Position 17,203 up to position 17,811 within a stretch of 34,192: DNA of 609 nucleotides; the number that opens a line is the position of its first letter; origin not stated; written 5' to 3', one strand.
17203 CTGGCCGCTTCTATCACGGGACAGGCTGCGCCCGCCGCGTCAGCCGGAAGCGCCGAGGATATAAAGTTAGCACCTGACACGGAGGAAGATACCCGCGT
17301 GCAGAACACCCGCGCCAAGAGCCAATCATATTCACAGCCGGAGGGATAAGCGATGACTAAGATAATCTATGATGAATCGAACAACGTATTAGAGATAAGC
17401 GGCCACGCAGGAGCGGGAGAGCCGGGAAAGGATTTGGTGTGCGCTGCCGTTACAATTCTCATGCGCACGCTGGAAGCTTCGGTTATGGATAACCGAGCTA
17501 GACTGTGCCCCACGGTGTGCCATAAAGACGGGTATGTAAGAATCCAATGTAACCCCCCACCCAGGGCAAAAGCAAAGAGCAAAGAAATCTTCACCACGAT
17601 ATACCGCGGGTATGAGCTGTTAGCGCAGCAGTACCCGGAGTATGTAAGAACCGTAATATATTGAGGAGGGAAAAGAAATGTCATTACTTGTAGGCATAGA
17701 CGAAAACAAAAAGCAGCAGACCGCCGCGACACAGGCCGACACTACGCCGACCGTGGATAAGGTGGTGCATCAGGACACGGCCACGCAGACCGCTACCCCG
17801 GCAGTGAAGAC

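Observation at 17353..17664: Phage-encoded Prp-type cysteine protease with ribosomal-L27-like leaders on both scaffold and major capsid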

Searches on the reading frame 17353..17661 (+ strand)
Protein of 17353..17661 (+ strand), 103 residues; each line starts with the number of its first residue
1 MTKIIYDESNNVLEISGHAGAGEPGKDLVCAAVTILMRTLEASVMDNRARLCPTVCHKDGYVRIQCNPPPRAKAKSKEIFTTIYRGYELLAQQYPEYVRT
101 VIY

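Call 3: search_protein_families(library=pfam, proteins=[window:17353-17661:+], max_evalue=0.01)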
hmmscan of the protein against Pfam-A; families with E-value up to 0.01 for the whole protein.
window:17353-17661:+ (103 aa): 1 family
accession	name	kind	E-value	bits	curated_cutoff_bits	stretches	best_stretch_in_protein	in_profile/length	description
PF04327.17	Peptidase_Prp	-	2.6e-14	53.6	27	1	8-99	11-90/90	Cysteine protease Prp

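Call 4: search_protein_families(library=phrogs, proteins=[window:17353-17661:+], max_evalue=0.01)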
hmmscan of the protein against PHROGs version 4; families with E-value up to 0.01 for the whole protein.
window:17353-17661:+ (103 aa): 1 family
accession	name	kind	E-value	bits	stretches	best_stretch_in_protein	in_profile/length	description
phrog_4478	-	other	1.2e-15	58.5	1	1-100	1-98/102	peptidase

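Call 5: search_protein_families(library=ncbifam, proteins=[window:17353-17661:+], max_evalue=0.01)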
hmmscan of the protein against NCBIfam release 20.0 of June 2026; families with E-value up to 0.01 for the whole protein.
window:17353-17661:+ (103 aa): 11 families
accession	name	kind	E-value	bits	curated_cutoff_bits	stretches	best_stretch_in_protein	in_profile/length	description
NF011133.0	PRK14553.3-2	equivalog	1.2e-09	38.4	171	1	12-100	16-104/113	ribosomal-processing cysteine protease Prp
NF011130.0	PRK14553.2-3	equivalog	9.2e-09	35.5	189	1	13-65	16-67/111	ribosomal-processing cysteine protease Prp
NF011128.0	PRK14553.2-1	equivalog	1.5e-08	34.7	136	1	15-99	20-100/109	ribosomal-processing cysteine protease Prp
NF011122.0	PRK14553.1-1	equivalog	4.2e-08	33.4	166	1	12-102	16-107/108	ribosomal-processing cysteine protease Prp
NF011129.0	PRK14553.2-2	equivalog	8.1e-07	29.3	133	1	4-41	4-45/104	ribosomal-processing cysteine protease Prp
NF011134.0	PRK14553.3-3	equivalog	2.5e-06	27.4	185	1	13-99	16-92/95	ribosomal-processing cysteine protease Prp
NF011126.0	PRK14553.1-6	equivalog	1.2e-05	25.4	135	1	11-99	15-106/112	ribosomal-processing cysteine protease Prp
NF011127.0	PRK14553.1-7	equivalog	0.00027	21.2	122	1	8-68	9-76/123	ribosomal-processing cysteine protease Prp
NF011131.0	PRK14553.2-4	equivalog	0.0016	18.7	225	1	15-100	19-104/113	ribosomal-processing cysteine protease Prp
NF011125.0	PRK14553.1-5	equivalog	0.0026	18.1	201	1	11-98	12-100/105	ribosomal-processing cysteine protease Prp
NF011132.0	PRK14553.3-1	equivalog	0.0062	16.8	133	0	11-42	14-46/106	ribosomal-processing cysteine protease Prp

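Call 12: find_homologous_proteins(query=window:17353-17661:+, max_evalue=0.001)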
Query window:17353-17661:+ (103 aa): 12 proteins with E <= 0.001 among 14 candidates.
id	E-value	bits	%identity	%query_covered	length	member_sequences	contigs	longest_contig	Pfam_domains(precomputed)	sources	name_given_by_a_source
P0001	4.8e-61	221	97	100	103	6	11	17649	PF04327.18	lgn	-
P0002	2.1e-43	164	74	96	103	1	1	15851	PF04327.18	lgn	-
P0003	2.5e-43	164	76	95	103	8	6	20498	PF04327.18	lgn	-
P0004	1.3e-32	130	61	97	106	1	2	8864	PF04327.18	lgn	-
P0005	2.4e-32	129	62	97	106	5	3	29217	PF04327.18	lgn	-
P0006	3.6e-31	125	58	97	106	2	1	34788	PF04327.18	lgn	-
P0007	6.3e-31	124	59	97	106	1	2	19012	PF04327.18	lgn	-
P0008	9.4e-27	111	51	99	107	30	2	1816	PF04327.18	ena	-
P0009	2.8e-9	55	37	95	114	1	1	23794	PF04327.18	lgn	-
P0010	1.8e-8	52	35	95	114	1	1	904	PF04327.18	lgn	-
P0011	6.7e-8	50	40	78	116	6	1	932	PF04327.18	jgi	jgi:uncharacterized protein YsxB (DUF464 family)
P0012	9.3e-7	47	37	83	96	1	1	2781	PF04327.18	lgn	-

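Call 14: search_dna_similar(query=window:17353-17661:+, collection=phages, mode=protein, max_rows=40, max_evalue=0.01)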
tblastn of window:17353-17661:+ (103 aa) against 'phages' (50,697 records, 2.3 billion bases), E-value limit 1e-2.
Records with a match: 9; places in all: 9; records where one place covers at least 80% of the query: 9.
Best place of each record, by identity: <60% 9.
By first word of the organism name: Bacteriophage 5; Lactococcus 3; Dorea 1.
By host as written in the record: - 6; Lactococcus garvieae Lg2 2; Dorea sp. 000433215 DA134 1.
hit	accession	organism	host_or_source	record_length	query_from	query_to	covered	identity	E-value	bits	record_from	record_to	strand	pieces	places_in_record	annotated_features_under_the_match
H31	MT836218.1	Bacteriophage sp.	human fecal samples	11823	13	98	83%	37.2%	7e-3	40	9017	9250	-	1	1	record has no annotation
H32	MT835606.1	Bacteriophage sp.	human fecal samples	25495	13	98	83%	36.3%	2e-7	52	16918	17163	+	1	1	record has no annotation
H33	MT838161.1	Bacteriophage sp.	human fecal samples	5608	1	99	96%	29.2%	3e-3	40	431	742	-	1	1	record has no annotation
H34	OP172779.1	Dorea phage DO134P1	Dorea sp. 000433215 DA134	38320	13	99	84%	32.6%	7e-6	48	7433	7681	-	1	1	none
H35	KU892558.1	Lactococcus phage PLgT-1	Lactococcus garvieae Lg2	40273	1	98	95%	28.7%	1e-3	42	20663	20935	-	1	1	ribosomal protein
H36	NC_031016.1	Lactococcus phage PLgT-1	Lactococcus garvieae Lg2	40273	1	98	95%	28.7%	1e-3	42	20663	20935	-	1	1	peptidase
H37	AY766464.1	Lactococcus phage TP712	-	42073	1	99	96%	27.5%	6e-4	43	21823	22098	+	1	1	unknown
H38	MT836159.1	Bacteriophage sp.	human fecal samples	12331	13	98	83%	31.4%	4e-3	40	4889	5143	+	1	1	record has no annotation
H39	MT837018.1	Bacteriophage sp.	human fecal samples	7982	13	101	86%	29.0%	9e-5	45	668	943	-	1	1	record has no annotation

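Call 19: find_encoding_contigs(protein=P0006, flank=10000, max_places=3)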
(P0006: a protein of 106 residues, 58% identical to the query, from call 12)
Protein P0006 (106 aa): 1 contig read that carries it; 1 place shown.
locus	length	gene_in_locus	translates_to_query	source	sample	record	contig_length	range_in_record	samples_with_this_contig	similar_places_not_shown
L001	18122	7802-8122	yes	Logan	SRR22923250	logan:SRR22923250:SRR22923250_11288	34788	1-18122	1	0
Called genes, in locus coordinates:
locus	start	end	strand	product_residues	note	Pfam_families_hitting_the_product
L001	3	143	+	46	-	?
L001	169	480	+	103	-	-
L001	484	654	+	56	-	-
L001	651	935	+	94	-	-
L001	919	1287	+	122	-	-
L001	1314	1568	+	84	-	-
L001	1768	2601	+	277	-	PF23343:REP_ORF2-G2P (weak)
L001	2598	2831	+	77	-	-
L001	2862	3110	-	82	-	-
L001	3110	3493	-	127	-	-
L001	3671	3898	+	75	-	-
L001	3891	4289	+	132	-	PF03592:Terminase_2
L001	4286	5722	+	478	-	PF03237:Terminase_6N, PF04466:Terminase_3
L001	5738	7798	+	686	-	PF16510:P22_portal, PF23899:SU10_portal (weak), PF16510:P22_portal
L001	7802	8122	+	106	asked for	PF04327:Peptidase_Prp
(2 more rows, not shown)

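Call 20: find_encoding_contigs(protein=P0005, flank=10000, max_places=3)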
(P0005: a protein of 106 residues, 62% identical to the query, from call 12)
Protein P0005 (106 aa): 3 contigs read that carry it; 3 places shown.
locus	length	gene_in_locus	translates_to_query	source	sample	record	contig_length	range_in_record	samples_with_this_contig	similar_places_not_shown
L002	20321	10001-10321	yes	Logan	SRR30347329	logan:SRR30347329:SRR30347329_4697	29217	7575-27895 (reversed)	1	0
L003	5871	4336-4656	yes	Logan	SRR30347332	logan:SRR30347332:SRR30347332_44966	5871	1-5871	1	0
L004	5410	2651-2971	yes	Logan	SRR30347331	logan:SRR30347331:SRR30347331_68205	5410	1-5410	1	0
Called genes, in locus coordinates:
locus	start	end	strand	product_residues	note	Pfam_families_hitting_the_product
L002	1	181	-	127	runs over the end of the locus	-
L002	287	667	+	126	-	-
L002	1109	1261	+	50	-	-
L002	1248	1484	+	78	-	-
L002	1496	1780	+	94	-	-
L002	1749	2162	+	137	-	PF08774:VRR_NUC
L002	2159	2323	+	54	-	-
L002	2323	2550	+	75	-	-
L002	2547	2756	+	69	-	-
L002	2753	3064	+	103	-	-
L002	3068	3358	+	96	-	-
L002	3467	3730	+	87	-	-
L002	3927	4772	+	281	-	PF23343:REP_ORF2-G2P (weak)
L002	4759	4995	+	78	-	-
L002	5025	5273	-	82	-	-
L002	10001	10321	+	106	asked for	PF04327:Peptidase_Prp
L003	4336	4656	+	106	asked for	PF04327:Peptidase_Prp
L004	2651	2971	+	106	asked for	PF04327:Peptidase_Prp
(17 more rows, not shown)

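Call 21: find_encoding_contigs(protein=P0003, flank=10000, max_places=3)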
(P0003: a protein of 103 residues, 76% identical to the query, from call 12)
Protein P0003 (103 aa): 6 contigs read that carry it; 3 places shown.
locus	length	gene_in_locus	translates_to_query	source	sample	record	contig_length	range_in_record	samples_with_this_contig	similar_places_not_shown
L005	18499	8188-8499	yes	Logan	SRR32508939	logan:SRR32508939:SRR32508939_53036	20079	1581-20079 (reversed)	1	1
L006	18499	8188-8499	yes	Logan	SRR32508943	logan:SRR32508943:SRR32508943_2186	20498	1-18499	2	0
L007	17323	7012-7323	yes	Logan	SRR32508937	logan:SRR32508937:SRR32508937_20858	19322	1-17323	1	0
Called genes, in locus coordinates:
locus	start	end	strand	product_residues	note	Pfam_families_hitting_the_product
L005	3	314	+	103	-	?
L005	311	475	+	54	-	-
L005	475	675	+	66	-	-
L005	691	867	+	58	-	-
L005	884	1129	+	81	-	-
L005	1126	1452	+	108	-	-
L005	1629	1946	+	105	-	-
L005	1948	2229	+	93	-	-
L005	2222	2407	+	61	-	-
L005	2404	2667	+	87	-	-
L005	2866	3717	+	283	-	-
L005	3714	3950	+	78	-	-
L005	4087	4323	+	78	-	-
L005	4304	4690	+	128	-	PF03592:Terminase_2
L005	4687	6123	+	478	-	PF03237:Terminase_6N, PF04466:Terminase_3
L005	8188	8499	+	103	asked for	PF04327:Peptidase_Prp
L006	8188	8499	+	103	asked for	PF04327:Peptidase_Prp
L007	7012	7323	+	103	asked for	PF04327:Peptidase_Prp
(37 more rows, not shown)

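Call 35: get_annotated_region(hit=H36, flank=5000)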
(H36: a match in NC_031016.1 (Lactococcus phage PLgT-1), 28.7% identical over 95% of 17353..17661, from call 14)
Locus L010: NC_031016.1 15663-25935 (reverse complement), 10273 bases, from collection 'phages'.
description: Lactococcus phage PLgT-1, complete genome.
organism: Lactococcus phage PLgT-1 (NCBI taxid 1815955)
taxonomy: Viruses; Duplodnaviria; Heunggongvirae; Uroviricota; Caudoviricetes
host: Lactococcus garvieae Lg2; source: -; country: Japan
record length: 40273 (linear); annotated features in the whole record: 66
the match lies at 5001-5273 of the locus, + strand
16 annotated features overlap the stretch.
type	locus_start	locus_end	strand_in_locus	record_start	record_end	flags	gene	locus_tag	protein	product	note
CDS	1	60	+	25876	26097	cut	-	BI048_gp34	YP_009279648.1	DUF1660 family protein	Orf34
CDS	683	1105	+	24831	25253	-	-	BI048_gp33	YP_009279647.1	Alt-like transcription activator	Orf33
CDS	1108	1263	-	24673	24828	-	-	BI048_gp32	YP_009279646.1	hypothetical protein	Orf32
CDS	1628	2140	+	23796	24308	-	-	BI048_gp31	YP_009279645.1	terminase small subunit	Orf31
CDS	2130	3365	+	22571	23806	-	-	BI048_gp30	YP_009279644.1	terminase large subunit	Orf30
CDS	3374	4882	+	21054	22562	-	-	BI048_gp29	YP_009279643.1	portal protein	Orf29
CDS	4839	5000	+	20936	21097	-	-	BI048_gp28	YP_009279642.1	hypothetical protein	Orf28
CDS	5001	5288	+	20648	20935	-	-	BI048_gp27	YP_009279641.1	peptidase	Orf27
CDS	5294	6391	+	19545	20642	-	-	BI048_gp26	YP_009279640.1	minor head protein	Orf26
CDS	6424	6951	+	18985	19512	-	-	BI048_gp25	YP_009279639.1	hypothetical protein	Orf25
CDS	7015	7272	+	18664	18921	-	-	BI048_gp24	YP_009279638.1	DUF6275 family protein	Orf24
CDS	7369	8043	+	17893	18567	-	-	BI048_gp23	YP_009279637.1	head scaffolding protein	Orf23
CDS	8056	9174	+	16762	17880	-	-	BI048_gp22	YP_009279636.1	major head protein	Orf22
CDS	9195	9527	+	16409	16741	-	-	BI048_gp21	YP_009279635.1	head-tail adaptor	Orf21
CDS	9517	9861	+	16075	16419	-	-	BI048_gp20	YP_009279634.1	hypothetical protein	ORF20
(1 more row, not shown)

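Call 36: get_annotated_region(hit=H34, flank=6000)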
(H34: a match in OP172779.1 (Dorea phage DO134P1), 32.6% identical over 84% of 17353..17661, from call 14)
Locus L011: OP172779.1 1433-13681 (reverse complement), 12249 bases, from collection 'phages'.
description: Dorea phage DO134P1, complete genome.
organism: Dorea phage DO134P1 (NCBI taxid 2968629)
taxonomy: Viruses; Duplodnaviria; Heunggongvirae; Uroviricota; Caudoviricetes
host: Dorea sp. 000433215 DA134; source: municipal sewage; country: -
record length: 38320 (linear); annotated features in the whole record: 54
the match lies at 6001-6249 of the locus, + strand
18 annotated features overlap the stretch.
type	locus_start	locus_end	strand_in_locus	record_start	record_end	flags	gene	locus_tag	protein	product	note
CDS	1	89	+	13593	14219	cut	-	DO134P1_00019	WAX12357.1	hypothetical protein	-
CDS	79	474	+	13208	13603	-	-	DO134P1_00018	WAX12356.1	hypothetical protein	-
tRNA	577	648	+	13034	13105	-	-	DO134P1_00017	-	tRNA-Met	tRNA-Met(cat)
CDS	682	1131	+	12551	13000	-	-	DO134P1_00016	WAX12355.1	terminase small subunit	-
CDS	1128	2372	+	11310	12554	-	-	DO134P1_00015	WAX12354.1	terminase large subunit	terminase, large subunit gp2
CDS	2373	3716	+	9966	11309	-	-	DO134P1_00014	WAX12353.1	hypothetical protein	-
CDS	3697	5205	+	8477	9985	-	-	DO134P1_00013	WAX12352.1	hypothetical protein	-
CDS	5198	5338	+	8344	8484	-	-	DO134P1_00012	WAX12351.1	hypothetical protein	-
CDS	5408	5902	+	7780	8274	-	-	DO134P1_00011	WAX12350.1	hypothetical protein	-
CDS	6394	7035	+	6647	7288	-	-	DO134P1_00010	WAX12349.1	hypothetical protein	-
CDS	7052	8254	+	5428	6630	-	-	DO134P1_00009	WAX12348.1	hypothetical protein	-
CDS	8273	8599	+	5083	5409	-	-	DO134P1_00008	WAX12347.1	hypothetical protein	-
CDS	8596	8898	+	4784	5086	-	-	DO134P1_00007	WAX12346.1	hypothetical protein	-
CDS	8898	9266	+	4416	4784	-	-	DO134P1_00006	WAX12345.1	hypothetical protein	-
CDS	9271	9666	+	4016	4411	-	-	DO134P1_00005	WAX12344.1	hypothetical protein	-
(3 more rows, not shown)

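Call 37: get_annotated_region(hit=H37, flank=5000)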
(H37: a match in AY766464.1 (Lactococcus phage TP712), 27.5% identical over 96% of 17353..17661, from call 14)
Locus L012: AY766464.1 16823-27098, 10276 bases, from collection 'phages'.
description: Lactococcus phage TP712, complete sequence.
organism: Lactococcus phage TP712 (NCBI taxid 314021)
taxonomy: Viruses; Duplodnaviria; Heunggongvirae; Uroviricota; Caudoviricetes
host: -; source: -; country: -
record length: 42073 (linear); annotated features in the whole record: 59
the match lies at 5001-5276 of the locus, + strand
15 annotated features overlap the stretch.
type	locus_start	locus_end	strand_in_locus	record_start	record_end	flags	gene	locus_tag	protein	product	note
CDS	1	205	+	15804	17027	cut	-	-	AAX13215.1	unknown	putative; orf31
CDS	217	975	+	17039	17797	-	-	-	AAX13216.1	unknown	putative; orf32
CDS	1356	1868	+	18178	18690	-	-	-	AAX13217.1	TerS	terminase small subunit; putative; orf33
CDS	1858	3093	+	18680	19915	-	-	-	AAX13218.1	TerL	terminase large subunit; putative; orf34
CDS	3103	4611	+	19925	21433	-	-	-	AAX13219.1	unknown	putative; orf35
CDS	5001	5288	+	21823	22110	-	-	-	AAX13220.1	unknown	putative; orf36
CDS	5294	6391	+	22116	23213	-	-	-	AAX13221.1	unknown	putative; orf37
CDS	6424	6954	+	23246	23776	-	-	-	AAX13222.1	unknown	putative; orf38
CDS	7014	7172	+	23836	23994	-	-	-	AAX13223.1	unknown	putative; orf39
CDS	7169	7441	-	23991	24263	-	-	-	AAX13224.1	unknown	putative; orf40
CDS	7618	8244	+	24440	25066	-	-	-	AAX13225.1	unknown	putative; orf41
CDS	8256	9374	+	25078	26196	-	-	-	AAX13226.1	unknown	putative; orf42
CDS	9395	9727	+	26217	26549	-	-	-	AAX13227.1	unknown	putative; orf43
CDS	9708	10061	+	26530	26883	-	-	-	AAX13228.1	unknown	putative; orf44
CDS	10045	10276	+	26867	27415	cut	-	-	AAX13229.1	unknown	putative; orf45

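Call 44: search_solved_structures(query=window:17353-17661:+, max_evalue=1, show_alignments=3)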
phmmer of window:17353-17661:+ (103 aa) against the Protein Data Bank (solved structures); distinct sequences matched with E-value up to 1: 6.
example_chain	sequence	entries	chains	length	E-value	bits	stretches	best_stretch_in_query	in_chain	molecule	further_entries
2g0i_A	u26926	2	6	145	3.2e-06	30.5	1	13-100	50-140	hypothetical protein SMU.848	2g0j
2idl_A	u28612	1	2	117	1.5e-05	28.3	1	12-101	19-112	Hypothetical protein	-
4peo_A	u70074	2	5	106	0.096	16.1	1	14-98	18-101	Hypothetical protein | Phage-related ribosomal protease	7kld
6ztj_B6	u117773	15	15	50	0.25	14.8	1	48-84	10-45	50S ribosomal protein L36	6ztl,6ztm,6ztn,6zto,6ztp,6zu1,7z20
7qg8_r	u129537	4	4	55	0.67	13.4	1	48-84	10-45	50S ribosomal protein L36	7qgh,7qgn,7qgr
6spb_6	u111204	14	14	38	0.92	13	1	48-75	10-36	50S ribosomal protein L36 | Large ribosomal subunit protein bL36A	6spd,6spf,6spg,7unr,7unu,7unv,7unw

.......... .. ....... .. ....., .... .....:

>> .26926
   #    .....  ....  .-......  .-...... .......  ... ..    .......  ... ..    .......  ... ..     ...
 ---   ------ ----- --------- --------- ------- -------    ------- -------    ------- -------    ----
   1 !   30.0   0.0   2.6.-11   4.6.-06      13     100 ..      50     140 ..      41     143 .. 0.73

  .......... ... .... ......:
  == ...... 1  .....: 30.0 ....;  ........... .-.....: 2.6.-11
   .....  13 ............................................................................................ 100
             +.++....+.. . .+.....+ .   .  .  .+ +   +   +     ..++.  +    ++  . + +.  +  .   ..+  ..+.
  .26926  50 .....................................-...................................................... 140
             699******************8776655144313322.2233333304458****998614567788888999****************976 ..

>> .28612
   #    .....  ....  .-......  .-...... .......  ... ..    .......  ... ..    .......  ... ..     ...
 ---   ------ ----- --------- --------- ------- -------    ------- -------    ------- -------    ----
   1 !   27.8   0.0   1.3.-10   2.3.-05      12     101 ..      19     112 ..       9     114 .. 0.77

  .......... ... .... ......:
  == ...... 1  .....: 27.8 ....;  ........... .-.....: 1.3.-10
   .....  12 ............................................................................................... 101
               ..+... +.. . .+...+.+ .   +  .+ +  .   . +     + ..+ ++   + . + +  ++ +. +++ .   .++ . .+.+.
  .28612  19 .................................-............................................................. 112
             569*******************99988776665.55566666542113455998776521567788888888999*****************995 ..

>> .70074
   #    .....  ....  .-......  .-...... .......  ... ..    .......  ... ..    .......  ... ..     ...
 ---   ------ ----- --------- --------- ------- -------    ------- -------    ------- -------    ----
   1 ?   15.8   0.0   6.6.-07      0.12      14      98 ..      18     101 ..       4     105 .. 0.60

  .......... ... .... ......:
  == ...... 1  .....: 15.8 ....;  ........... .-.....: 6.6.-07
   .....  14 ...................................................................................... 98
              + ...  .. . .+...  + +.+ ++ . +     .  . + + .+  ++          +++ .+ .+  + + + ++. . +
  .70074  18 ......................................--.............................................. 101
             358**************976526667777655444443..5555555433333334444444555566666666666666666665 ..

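Call 51: predict_structure(alignment_id=A1)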
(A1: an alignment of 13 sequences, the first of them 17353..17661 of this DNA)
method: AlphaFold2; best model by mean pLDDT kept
length: 103 residues; sequences in the alignment: 13
mean_pLDDT: 92.5   pTM: 0.85
mean pLDDT of the five models: 92.5, 92.3, 92.0, 91.7, 90.8
residues with pLDDT >= 90: 85; 70-90: 11; 50-70: 7; < 50: 0
segments of 3 or more residues with pLDDT < 50: none
pLDDT, mean of each block of 10 residues (from residue 1): 94 86 72 96 97 94 97 96 98 95 93
secondary structure, 60 per line:
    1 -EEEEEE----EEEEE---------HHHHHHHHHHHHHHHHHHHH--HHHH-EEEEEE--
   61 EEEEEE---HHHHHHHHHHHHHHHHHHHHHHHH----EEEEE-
elements in order: E2-7 E12-16 H26-45 H48-51 E53-58 E61-66 H70-93 E98-102

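Call 59: fold_search(model_id=the predicted structure, library=pdb)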
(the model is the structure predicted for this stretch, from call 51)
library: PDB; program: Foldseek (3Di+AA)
matches with E <= 10: 866; with E <= 0.001: 13
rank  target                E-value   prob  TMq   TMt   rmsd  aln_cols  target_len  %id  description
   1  2g0j_C                7.3e-08  1.00  0.71  0.64   3.8       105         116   28  Crystal structure of SMU.848 from Streptococcus mutans (released 2006-08-08)
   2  2g0j_A                3.9e-07  1.00  0.75  0.68   3.6       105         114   28  Crystal structure of SMU.848 from Streptococcus mutans (released 2006-08-08)
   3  2g0i_B                3.9e-07  1.00  0.73  0.68   3.8       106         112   29  Crystal structure of SMU.848 from Streptococcus mutans (released 2006-08-08)
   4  2idl_A                4.1e-07  1.00  0.82  0.75   3.2       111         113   23  Crystal Structure of Conserved Protein of Unknown Function from Streptococcus pneumoniae (released 2006-10-17)
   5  2g0j_D                4.7e-07  1.00  0.73  0.68   3.8       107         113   29  Crystal structure of SMU.848 from Streptococcus mutans (released 2006-08-08)
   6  2idl_B                6.1e-07  1.00  0.74  0.67   3.7       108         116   24  Crystal Structure of Conserved Protein of Unknown Function from Streptococcus pneumoniae (released 2006-10-17)
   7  7kld_B                9.8e-07  1.00  0.81  0.79   3.0       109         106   19  Crystal Structure of an Essential Ribosomal Processing Protease Prp from S. aureus in complex with a covalently linked (released 2021-09-01)
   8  2g0i_A                1.3e-06  1.00  0.71  0.67   3.6       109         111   26  Crystal structure of SMU.848 from Streptococcus mutans (released 2006-08-08)
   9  1s12_A                1.4e-06  1.00  0.76  0.83   2.4       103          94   21  Crystal structure of TM1457 (released 2004-12-07)
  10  1s12_C                3.4e-06  1.00  0.76  0.85   2.4       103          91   21  Crystal structure of TM1457 (released 2004-12-07)
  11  7jvs_B                5.1e-06  1.00  0.81  0.79   3.1       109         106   18  Crystal Structure of an Essential Ribosomal Processing Protease Prp from S. aureus in complex with a Substrate Peptide (released 2021-09-01)
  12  7kld_A                1.5e-05  1.00  0.79  0.81   2.5       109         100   16  Crystal Structure of an Essential Ribosomal Processing Protease Prp from S. aureus in complex with a covalently linked (released 2021-09-01)
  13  4peo_B                9.8e-04  1.00  0.71  0.78   2.6       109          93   12  Crystal structure of a hypothetical protein from Staphylococcus aureus. (released 2015-05-06)
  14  5f3k_B                6.4e-02  0.16  0.26  0.16  10.8       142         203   11  X-Ray Crystallographic Structure of hTrap1 N-terminal Domain-apo (released 2016-03-02)
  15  6zv9_B                6.9e-02  0.23  0.28  0.20  12.6       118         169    8  Terbium(III)-bound de novo TIM barrel-ferredoxin fold fusion dimer with 4-glutamate binding site and tryptophan antenn (released 2020-11-25)
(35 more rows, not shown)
